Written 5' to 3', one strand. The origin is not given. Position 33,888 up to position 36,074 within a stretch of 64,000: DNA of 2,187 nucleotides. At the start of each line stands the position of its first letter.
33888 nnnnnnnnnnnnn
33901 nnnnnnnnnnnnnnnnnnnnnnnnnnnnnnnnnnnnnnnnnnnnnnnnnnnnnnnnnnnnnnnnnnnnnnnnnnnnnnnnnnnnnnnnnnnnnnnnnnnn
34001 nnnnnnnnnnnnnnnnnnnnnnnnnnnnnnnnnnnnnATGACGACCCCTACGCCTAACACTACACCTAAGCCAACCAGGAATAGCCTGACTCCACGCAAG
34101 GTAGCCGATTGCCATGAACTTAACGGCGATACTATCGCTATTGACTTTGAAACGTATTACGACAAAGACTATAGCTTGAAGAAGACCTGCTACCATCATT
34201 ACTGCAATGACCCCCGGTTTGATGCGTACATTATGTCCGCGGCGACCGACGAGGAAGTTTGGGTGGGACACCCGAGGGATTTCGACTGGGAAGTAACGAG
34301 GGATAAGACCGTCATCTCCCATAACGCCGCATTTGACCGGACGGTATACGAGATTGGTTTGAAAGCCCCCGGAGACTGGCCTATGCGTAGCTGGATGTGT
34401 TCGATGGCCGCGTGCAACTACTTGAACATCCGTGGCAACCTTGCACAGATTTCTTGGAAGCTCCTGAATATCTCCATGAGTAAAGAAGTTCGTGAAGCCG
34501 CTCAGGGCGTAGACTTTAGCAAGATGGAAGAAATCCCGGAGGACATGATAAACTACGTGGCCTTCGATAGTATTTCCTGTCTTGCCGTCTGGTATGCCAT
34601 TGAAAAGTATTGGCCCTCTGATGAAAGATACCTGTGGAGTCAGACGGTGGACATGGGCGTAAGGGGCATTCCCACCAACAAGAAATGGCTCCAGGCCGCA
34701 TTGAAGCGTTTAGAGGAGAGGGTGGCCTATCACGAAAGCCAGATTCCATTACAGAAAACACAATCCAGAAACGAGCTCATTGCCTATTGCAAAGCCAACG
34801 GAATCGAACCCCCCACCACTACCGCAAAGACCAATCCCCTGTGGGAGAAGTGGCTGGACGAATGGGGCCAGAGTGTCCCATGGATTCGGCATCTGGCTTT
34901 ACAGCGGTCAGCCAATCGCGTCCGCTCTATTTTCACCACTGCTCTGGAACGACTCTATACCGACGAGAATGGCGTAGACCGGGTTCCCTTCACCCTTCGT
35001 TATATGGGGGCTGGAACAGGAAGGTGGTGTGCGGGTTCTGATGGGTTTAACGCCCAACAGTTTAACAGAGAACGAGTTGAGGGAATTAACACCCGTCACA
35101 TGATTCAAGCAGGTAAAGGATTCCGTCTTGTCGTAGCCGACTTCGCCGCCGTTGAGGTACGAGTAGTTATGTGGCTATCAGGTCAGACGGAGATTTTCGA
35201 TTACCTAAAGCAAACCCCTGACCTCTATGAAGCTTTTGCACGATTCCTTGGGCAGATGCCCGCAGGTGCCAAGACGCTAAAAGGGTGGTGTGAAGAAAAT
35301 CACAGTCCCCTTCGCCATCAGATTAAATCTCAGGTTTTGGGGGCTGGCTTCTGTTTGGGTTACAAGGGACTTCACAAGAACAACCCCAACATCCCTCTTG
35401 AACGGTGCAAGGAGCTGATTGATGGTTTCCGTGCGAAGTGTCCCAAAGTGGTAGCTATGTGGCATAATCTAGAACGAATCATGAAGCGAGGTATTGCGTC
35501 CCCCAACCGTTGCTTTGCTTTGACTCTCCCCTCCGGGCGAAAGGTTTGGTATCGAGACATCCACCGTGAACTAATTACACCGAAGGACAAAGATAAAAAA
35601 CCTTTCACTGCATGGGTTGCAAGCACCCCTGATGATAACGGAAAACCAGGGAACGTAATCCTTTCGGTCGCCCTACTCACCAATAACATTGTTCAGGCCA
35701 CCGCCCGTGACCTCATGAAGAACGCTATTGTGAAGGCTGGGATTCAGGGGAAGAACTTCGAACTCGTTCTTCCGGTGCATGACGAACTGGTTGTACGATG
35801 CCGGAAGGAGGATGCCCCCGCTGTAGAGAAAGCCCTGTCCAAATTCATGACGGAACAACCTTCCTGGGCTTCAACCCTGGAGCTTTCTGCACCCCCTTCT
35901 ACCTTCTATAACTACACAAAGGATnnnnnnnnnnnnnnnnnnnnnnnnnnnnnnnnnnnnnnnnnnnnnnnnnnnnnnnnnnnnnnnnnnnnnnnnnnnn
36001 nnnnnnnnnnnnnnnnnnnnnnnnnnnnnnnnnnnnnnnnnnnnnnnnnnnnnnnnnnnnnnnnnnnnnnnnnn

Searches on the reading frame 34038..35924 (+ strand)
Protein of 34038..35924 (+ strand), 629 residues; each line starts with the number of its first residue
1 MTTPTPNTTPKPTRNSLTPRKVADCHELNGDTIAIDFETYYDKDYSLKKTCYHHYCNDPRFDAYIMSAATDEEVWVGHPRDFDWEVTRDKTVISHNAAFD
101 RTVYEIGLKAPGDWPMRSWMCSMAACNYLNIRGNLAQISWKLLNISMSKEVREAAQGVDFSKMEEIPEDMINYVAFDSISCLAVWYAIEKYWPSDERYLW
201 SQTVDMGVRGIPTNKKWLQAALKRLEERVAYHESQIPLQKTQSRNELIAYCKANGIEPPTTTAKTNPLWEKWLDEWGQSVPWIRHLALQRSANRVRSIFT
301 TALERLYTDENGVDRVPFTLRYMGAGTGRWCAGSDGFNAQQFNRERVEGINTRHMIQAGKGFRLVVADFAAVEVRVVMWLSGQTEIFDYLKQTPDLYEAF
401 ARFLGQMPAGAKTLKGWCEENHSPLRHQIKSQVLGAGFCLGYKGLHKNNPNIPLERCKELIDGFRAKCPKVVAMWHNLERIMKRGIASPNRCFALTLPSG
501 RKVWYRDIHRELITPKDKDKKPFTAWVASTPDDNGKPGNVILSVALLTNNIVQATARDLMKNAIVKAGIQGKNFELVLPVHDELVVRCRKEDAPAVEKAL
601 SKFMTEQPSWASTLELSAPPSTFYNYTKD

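Call 10: search_protein_families(library=phrogs, proteins=[window:34038-35924:+], max_evalue=0.001)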
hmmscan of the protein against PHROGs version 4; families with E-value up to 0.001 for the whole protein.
window:34038-35924:+ (629 aa): 5 families
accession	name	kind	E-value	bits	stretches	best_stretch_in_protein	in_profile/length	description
phrog_17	-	DNA, RNA and nucleotide metabolism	5e-71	241.1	1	28-616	668-1220/1445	DNA polymerase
phrog_10285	-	DNA, RNA and nucleotide metabolism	1.6e-26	94.2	1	339-627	32-319/321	DNA polymerase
phrog_7766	-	DNA, RNA and nucleotide metabolism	1.4e-18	68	1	486-629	51-186/186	DNA polymerase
phrog_2573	-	DNA, RNA and nucleotide metabolism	1.4e-07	32.1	1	357-613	12-254/336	DNA polymerase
phrog_5995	-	DNA, RNA and nucleotide metabolism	3.6e-07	31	1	548-609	84-149/236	DNA polymerase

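Call 108: search_dna_similar(query=window:34038-35924:+, collection=phages, mode=protein, max_rows=15, max_evalue=0.001)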
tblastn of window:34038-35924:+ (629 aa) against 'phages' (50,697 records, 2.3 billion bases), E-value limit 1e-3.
Records with a match: 1516; places in all: 1519; records where one place covers at least 80% of the query: 65.
Best place of each record, by identity: <60% 1516.
By first word of the organism name: Salmonella 392; Escherichia 251; Streptococcus 129; Bacteroides 105; Staphylococcus 83; Arthrobacter 50; Xanthomonas 38; Pseudomonas 28; Phocaeicola 24; Klebsiella 24; and 94 more.
By host as written in the record: Escherichia coli 133; - 99; Salmonella enterica subsp. enterica serovar Typhimurium 66; Salmonella enterica 65; Salmonella enterica subsp. enterica serovar Enteritidis 55; Salmonella sp. 41; Arthrobacter globiformis B-2979 36; Staphylococcus aureus 32; and 523 more.
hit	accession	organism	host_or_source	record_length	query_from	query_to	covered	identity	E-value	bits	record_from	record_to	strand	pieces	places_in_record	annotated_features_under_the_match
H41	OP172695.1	Phocaeicola phage BM127P2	Phocaeicola massiliensis DA127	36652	35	629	95%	25.1%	5e-20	101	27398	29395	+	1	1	hypothetical protein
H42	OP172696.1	Phocaeicola phage BM127P3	Phocaeicola massiliensis DA127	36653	35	629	95%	25.1%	5e-20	101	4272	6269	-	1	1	hypothetical protein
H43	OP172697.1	Phocaeicola phage BM127P4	Phocaeicola massiliensis DA127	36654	35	629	95%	25.1%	5e-20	101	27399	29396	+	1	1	hypothetical protein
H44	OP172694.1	Phocaeicola phage BM127P1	Phocaeicola massiliensis DA127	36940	35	629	95%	25.1%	5e-20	101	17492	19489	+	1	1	hypothetical protein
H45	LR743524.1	Xylella phage Bacata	Phage obtained on X. albilineans after ...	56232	18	610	94%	24.7%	1e-25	119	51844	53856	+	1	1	DNA polymerase, phage-associated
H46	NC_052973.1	Xylella phage Bacata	Phage obtained on X. albilineans after ...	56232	18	610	94%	24.7%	1e-25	119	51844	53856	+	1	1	DNA polymerase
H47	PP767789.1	Clostridioides phage phiCDKH02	Clostridioides difficile CD500-12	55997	32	629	95%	24.3%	6e-21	103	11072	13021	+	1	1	DNA polymerase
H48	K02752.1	Bacillus phage SPO2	-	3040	32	629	95%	24.2%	2e-20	101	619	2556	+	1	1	DNA polymerase (gene L; ttg start codon)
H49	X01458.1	Bacillus phage SPO2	-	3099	32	629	95%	24.2%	2e-20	101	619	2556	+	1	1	unnamed protein product; SP02 DNA polymerase (aa 1-648)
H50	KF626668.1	Xylella phage Salvo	Xylella fastidiosa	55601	18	610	94%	24.3%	6e-25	116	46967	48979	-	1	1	DNA polymerase I | ribosome_binding_site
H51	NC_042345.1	Xylella phage Salvo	Xylella fastidiosa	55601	18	610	94%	24.3%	6e-25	116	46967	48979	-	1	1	DNA polymerase | ribosome_binding_site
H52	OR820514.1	Xanthomonas phage AhaSv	Xanthomonas campestris pv. campestris ...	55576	18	610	94%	24.3%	1e-24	115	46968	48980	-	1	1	DNA polymerase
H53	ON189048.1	Xanthomonas phage Seregon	-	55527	18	610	94%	24.3%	2e-24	115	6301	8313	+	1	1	DNA polymerase I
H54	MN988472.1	Rhizobium phage RHph_TM3_14A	Rhizobium etli T3_14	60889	33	616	93%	24.3%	2e-22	108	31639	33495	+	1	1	DNA polymerase I protein | hypothetical protein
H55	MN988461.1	Rhizobium phage RHph_TM27A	Rhizobium phaseoli N831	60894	33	616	93%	24.3%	2e-22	108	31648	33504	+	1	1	DNA polymerase I protein | hypothetical protein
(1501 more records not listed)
